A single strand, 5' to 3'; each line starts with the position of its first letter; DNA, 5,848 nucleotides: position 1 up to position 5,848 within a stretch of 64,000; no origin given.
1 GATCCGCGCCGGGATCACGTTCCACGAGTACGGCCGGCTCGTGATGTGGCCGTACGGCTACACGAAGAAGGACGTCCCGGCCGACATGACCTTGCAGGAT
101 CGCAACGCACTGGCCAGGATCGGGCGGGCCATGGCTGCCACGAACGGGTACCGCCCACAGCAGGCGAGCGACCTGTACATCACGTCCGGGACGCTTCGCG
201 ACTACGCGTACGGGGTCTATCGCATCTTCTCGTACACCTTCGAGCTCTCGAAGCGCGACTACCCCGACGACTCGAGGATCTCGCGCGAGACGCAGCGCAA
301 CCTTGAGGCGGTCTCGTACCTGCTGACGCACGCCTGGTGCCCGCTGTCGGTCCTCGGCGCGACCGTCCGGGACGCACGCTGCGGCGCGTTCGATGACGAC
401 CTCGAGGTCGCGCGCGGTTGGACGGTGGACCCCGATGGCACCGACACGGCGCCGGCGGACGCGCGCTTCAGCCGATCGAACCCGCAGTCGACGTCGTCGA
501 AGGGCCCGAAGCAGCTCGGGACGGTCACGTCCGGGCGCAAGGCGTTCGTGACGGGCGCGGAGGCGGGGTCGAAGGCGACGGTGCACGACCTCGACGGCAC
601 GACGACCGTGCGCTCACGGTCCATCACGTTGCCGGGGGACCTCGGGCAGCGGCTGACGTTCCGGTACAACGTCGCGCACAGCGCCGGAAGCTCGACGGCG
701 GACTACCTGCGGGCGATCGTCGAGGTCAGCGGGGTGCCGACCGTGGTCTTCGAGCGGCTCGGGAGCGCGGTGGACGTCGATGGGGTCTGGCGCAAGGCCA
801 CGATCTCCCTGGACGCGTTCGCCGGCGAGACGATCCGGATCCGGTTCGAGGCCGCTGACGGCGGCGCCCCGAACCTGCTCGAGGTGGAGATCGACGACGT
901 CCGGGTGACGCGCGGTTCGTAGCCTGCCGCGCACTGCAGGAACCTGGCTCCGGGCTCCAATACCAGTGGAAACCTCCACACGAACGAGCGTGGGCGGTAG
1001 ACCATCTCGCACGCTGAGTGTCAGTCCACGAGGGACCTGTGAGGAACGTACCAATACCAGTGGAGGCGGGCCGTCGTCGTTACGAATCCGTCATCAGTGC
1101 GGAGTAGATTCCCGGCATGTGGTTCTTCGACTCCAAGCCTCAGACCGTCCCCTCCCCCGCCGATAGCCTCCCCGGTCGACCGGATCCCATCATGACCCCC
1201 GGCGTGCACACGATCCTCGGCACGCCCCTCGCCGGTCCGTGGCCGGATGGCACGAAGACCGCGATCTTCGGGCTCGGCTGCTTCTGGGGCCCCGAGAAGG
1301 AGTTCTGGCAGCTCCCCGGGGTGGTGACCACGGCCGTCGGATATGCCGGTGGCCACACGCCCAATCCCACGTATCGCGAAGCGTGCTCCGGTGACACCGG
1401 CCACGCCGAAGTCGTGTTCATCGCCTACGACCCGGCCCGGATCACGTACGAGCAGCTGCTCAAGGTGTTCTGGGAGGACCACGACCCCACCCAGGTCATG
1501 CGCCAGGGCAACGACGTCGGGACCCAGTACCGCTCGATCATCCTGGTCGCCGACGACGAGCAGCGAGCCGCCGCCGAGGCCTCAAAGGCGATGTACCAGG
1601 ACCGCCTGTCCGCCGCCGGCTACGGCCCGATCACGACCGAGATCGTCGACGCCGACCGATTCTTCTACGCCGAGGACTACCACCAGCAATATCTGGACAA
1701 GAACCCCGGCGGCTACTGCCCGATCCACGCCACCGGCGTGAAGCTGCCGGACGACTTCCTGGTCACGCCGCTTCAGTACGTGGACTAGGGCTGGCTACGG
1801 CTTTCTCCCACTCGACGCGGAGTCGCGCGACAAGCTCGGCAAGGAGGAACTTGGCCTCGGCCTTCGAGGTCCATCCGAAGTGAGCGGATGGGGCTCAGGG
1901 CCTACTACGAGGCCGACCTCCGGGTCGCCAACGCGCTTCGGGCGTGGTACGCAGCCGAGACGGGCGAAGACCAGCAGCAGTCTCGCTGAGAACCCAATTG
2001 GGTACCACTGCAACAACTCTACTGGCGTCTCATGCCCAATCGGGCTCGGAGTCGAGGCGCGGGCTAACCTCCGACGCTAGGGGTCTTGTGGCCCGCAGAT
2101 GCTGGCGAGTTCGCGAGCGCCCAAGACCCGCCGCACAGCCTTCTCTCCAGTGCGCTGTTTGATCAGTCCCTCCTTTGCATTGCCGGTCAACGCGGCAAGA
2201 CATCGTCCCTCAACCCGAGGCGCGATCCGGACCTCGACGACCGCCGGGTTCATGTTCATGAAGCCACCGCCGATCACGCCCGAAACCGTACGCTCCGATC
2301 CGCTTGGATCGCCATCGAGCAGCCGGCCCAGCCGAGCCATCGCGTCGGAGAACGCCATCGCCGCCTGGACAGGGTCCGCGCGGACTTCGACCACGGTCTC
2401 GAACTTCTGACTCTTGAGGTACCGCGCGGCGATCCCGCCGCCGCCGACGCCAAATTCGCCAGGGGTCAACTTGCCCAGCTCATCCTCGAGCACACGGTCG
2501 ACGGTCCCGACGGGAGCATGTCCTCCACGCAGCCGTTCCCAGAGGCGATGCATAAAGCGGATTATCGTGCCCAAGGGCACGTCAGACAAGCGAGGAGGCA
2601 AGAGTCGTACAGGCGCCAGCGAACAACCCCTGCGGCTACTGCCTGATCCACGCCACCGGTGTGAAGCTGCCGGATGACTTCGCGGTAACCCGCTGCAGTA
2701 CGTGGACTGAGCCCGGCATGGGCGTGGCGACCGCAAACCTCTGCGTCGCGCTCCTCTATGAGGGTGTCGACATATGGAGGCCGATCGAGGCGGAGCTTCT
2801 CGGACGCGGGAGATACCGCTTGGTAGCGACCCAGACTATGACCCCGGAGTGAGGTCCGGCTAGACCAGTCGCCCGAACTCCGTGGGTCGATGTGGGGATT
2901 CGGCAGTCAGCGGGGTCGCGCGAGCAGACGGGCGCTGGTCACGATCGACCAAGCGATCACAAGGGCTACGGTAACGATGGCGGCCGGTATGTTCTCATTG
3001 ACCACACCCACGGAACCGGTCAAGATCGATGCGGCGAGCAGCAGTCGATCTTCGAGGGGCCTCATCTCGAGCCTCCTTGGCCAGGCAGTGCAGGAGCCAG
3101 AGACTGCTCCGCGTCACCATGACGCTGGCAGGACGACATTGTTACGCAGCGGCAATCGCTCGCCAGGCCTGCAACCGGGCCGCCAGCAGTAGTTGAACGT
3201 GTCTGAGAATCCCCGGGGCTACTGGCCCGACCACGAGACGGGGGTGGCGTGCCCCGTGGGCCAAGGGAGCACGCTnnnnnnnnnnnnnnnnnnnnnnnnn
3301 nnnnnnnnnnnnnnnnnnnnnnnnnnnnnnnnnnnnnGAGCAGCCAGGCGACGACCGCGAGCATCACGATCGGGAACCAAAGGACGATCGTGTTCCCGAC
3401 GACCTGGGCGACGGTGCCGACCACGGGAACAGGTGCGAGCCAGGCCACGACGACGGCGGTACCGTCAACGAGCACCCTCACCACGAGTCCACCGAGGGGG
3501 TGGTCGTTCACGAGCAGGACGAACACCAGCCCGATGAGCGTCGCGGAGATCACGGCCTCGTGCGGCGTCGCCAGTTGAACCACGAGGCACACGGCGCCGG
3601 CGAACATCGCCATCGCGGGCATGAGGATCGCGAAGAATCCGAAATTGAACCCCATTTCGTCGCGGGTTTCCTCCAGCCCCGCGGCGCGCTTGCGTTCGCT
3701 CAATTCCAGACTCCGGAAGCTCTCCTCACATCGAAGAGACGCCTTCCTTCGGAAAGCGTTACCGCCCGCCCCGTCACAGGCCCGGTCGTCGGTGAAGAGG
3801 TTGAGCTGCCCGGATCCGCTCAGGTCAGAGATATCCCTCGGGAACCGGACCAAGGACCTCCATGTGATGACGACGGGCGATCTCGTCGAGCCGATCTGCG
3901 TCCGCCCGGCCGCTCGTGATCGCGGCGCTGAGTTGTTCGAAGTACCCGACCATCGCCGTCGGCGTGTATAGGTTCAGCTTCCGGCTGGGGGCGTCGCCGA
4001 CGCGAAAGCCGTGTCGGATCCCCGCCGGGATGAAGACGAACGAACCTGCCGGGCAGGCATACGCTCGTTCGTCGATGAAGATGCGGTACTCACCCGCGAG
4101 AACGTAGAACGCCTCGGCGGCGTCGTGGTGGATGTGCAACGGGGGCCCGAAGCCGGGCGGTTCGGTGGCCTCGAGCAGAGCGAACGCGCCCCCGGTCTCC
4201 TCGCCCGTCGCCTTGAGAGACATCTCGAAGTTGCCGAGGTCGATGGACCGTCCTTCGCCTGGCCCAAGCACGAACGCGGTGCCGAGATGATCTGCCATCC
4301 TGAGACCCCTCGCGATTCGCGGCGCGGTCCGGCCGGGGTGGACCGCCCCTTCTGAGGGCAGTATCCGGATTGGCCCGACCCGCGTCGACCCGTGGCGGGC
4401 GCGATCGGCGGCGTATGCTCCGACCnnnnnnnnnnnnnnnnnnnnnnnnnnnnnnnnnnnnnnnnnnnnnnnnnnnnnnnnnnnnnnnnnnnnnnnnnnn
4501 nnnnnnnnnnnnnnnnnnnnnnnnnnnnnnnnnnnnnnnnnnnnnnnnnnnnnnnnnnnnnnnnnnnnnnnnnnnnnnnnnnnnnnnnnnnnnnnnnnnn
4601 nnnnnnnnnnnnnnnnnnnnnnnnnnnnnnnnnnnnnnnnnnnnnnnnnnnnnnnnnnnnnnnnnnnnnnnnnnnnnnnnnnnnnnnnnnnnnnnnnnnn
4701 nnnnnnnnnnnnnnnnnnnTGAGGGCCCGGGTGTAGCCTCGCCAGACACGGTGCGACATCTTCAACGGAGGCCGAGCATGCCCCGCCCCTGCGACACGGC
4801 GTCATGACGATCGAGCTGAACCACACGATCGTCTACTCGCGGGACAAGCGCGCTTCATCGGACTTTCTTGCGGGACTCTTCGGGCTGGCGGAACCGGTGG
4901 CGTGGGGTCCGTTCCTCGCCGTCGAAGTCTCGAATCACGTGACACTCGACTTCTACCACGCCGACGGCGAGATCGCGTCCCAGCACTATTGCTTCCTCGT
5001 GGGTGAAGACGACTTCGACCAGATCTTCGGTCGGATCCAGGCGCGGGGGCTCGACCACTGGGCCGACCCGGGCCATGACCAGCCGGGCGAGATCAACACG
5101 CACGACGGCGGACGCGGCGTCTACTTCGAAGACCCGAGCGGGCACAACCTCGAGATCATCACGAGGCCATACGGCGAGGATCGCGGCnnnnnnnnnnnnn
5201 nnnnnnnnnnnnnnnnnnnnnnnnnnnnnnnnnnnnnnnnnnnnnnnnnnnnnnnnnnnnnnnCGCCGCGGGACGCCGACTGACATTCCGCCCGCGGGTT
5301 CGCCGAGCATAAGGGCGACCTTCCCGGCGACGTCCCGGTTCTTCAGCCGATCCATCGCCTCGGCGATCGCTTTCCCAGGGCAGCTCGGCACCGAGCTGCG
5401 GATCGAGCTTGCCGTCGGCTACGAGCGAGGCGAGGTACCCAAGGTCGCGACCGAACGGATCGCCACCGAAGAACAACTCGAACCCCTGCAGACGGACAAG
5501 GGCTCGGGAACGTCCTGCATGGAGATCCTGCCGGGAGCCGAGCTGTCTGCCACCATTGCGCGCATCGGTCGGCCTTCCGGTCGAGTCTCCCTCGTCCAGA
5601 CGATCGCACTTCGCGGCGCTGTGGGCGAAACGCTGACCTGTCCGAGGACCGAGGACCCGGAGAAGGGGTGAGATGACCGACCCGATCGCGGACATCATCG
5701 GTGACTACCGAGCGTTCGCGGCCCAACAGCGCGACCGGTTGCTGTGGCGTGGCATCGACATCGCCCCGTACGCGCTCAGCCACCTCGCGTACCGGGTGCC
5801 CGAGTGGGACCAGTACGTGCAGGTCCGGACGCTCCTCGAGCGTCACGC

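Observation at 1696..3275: Three orphan msrA 3' ends stacked behind the intact msrA: footprint of repeated site-specific insertion?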

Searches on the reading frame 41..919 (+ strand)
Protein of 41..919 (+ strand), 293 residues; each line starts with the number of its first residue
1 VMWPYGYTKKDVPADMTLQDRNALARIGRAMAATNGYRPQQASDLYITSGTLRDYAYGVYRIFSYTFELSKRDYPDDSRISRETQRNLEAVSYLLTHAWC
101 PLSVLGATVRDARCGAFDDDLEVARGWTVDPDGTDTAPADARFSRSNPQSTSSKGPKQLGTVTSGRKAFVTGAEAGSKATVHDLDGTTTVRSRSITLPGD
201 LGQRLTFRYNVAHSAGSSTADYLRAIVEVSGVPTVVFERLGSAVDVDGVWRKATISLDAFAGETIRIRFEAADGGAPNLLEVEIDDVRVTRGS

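Call 6: search_protein_families(library=pfam, proteins=[window:41-919:+], max_evalue=1)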
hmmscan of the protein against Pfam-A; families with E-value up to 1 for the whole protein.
window:41-919:+ (293 aa): 3 families
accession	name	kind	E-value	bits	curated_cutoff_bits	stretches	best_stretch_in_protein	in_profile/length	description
PF00246.29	Peptidase_M14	-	4e-08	33.7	21.6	1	1-89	188-285/286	Zinc carboxypeptidase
PF20773.4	InhA-like_MAM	-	0.046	13.7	26.9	1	248-290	121-163/191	Immune inhibitor A-like, MAM domain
PF07982.17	Herpes_UL74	-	0.091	12.2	25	1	22-79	256-311/418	Herpes UL74 glycoproteins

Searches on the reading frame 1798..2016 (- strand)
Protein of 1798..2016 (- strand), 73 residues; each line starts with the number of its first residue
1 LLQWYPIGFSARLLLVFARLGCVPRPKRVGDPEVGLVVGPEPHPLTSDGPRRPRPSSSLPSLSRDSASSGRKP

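Call 60: search_protein_families(library=pfam, proteins=[window:1798-2016:-], max_evalue=1)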
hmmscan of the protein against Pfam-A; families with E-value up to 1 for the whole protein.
window:1798-2016:- (73 aa): 0 families

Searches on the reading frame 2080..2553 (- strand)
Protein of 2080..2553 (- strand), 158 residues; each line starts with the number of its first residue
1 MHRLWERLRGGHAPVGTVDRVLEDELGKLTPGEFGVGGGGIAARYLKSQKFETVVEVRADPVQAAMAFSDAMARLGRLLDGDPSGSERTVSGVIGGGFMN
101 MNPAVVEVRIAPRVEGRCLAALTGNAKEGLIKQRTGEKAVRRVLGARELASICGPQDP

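Call 6: search_protein_families(library=pfam, proteins=[window:2080-2553:-], max_evalue=1)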
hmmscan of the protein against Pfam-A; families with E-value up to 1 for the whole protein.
window:2080-2553:- (158 aa): 0 families

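Call 37: find_homologous_proteins(query=window:2080-2553:-, max_evalue=0.001)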
Query window:2080-2553:- (158 aa): 52 proteins with E <= 0.001 among 436 candidates.
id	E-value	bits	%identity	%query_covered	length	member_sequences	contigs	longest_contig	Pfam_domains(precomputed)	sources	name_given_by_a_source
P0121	5.7e-97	340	100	100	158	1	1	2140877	-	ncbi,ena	-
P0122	7.2e-82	291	87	100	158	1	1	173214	-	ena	-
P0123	5.7e-57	210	74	89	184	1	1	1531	-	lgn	-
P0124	2.4e-54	202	76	86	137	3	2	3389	-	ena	-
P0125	8.7e-54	200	69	96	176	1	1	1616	-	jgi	jgi:hypothetical protein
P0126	1.2e-45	174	64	86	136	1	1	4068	-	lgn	-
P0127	1.2e-45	174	71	85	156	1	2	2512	-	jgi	jgi:hypothetical protein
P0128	1.7e-45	173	65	84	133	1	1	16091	-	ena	-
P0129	1.4e-44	170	65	87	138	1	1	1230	-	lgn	-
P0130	1.9e-44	170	60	99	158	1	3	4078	-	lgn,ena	-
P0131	2.4e-43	166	68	87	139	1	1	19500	-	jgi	jgi:hypothetical protein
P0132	3.2e-41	159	67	87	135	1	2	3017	-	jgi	jgi:hypothetical protein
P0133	4.1e-41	159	64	87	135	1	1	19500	-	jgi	jgi:hypothetical protein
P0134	4.2e-41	159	63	85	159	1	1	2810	-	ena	-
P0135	1.5e-40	157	85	60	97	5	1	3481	-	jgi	jgi:hypothetical protein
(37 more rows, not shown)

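Call 38: find_encoding_contigs(protein=P0122, flank=10000, max_places=3)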
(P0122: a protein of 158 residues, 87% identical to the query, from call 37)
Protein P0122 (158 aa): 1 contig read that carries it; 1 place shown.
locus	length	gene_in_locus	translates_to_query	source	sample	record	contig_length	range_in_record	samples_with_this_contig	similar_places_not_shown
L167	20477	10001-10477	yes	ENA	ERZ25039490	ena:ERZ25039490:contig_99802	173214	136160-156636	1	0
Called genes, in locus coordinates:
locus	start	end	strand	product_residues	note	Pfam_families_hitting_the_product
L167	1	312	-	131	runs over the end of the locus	PF01047:MarR, PF12802:MarR_2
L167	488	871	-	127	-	PF00903:Glyoxalase (weak)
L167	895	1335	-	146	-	PF10604:Polyketide_cyc2, PF08327:AHSA1 (weak)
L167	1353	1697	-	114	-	-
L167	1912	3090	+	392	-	PF12802:MarR_2 (weak), PF00480:ROK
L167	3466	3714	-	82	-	-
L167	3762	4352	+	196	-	PF01547:SBP_bac_1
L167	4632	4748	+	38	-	-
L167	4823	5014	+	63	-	-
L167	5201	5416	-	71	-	-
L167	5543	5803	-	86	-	-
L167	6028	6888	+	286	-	-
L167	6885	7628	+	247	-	PF00933:Glyco_hydro_3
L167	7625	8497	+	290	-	PF01915:Glyco_hydro_3_C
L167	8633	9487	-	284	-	PF00232:Glyco_hydro_1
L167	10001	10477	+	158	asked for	-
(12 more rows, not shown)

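Call 39: find_encoding_contigs(protein=P0131, flank=10000, max_places=3)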
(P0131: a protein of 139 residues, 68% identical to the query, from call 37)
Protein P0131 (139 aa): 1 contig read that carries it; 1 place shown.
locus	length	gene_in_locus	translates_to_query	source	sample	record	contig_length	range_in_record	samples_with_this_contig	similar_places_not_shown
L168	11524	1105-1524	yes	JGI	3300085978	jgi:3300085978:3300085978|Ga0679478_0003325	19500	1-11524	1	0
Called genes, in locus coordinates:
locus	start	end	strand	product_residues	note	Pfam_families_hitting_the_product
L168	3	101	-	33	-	?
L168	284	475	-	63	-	-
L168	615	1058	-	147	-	PF10604:Polyketide_cyc2, PF03364:Polyketide_cyc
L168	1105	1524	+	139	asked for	-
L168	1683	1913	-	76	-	-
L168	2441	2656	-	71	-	-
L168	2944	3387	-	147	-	-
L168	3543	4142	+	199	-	-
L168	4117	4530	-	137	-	-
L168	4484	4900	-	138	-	-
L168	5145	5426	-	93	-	-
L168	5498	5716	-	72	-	-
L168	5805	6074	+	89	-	-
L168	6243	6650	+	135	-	-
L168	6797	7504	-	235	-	-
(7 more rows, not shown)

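Call 84: search_protein_families(library=padloc, proteins=[window:2080-2553:-], max_evalue=0.01)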
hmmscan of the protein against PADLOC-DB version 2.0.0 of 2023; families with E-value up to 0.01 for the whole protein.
window:2080-2553:- (158 aa): 0 families

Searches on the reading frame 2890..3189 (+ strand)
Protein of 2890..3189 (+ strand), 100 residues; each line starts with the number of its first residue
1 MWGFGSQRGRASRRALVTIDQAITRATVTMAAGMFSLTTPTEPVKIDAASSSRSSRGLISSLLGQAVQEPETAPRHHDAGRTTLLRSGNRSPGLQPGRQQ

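Call 60: search_protein_families(library=pfam, proteins=[window:2890-3189:+], max_evalue=1)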
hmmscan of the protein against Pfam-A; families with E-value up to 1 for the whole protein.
window:2890-3189:+ (100 aa): 1 family
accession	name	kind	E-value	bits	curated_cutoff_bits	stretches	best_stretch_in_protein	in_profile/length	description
PF03176.21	MMPL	-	0.064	12.6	20.5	1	5-39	233-267/333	MMPL family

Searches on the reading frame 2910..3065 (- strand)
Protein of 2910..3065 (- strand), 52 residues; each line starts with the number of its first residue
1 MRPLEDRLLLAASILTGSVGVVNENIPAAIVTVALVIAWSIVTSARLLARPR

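Call 60: search_protein_families(library=pfam, proteins=[window:2910-3065:-], max_evalue=1)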
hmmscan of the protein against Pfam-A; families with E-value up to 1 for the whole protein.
window:2910-3065:- (52 aa): 1 family
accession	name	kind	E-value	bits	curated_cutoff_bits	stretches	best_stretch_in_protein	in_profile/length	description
PF19353.4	DUF5930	-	0.21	11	27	1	7-48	21-62/320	Family of unknown function (DUF5930)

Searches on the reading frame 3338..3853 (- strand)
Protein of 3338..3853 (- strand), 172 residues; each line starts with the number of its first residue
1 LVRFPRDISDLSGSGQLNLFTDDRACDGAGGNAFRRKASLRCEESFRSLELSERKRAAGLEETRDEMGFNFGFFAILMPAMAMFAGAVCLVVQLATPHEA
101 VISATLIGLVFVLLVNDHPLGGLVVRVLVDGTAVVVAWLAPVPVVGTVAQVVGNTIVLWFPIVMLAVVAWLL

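Call 6: search_protein_families(library=pfam, proteins=[window:3338-3853:-], max_evalue=1)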
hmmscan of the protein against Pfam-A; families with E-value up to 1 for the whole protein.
window:3338-3853:- (172 aa): 1 family
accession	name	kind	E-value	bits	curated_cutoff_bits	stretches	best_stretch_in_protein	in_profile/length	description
PF07301.16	DUF1453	-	0.048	14.1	24.6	1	75-114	30-70/145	CcdC protein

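Call 84: search_protein_families(library=padloc, proteins=[window:3338-3853:-], max_evalue=0.01)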
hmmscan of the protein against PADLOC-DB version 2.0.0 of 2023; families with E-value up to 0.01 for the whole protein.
window:3338-3853:- (172 aa): 0 families

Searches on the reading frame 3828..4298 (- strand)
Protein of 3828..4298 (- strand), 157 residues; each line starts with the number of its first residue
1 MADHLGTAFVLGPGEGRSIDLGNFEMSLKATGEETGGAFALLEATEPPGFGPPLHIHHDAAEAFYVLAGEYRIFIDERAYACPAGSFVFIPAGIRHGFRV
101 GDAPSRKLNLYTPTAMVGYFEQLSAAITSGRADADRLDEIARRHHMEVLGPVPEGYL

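Call 6: search_protein_families(library=pfam, proteins=[window:3828-4298:-], max_evalue=1)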
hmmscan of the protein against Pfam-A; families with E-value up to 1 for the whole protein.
window:3828-4298:- (157 aa): 11 families
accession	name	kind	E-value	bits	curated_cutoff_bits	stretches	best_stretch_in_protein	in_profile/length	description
PF07883.17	Cupin_2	-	7.5e-13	48.4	27.2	1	46-104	5-63/70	Cupin domain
PF02311.25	AraC_binding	-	1.1e-06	28.8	21.1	1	57-118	20-82/135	AraC-like ligand binding domain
PF12973.13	Cupin_7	-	0.00096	19.4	27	1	30-97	26-86/105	ChrR Cupin-like domain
PF14499.12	DUF4437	-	0.0021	17.7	24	1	47-97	44-91/250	Domain of unknown function (DUF4437)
PF16867.11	DMSP_lyase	-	0.012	15.8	27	1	53-104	109-159/162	Dimethlysulfonioproprionate lyase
PF00190.28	Cupin_1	-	0.014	15.5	22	1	33-77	28-72/151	Cupin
PF05899.18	Cupin_3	-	0.016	15.3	23.5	1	59-97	24-63/74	EutQ-like cupin domain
PF03079.20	ARD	-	0.028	15.1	27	1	58-103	90-140/157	ARD/ARD' family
PF01050.24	MannoseP_isomer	-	0.041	14.5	23.6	1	47-98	36-87/116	Mannose-6-phosphate isomerase C-terminal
PF06249.18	EutQ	-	0.044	14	21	1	62-102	97-137/152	Ethanolamine utilisation protein EutQ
PF11699.14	CENP-C_C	-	0.094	13.4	29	1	60-95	33-68/85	Mif2/CENP-C like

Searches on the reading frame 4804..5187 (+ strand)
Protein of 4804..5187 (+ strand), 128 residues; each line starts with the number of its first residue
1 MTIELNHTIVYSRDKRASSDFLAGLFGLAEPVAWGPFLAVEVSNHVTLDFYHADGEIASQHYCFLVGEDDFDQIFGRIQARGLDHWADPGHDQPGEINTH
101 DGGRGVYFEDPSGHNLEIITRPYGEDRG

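Call 6: search_protein_families(library=pfam, proteins=[window:4804-5187:+], max_evalue=1)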
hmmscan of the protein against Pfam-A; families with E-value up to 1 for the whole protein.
window:4804-5187:+ (128 aa): 2 families
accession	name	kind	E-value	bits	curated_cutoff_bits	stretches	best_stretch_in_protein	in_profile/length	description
PF00903.31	Glyoxalase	-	2.1e-06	28.6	20.6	1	5-118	2-121/121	Glyoxalase/Bleomycin resistance protein/Dioxygenase superfamily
PF22247.2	Diox-like_N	-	0.038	14.6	27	1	101-118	38-55/60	Catechol 2,3-dioxygenase-like N-terminal domain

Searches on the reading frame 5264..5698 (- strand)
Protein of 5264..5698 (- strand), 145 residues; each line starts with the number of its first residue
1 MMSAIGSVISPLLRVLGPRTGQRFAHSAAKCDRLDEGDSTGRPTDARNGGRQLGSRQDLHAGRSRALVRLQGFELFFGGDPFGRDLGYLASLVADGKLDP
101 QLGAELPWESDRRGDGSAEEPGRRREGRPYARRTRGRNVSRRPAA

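Call 60: search_protein_families(library=pfam, proteins=[window:5264-5698:-], max_evalue=1)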
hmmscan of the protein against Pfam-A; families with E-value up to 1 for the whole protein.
window:5264-5698:- (145 aa): 1 family
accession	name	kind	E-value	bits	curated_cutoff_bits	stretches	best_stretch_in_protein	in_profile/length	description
PF08080.17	zf-RNPHF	-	0.17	12.1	22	1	77-91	1-15/36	RNPHF zinc finger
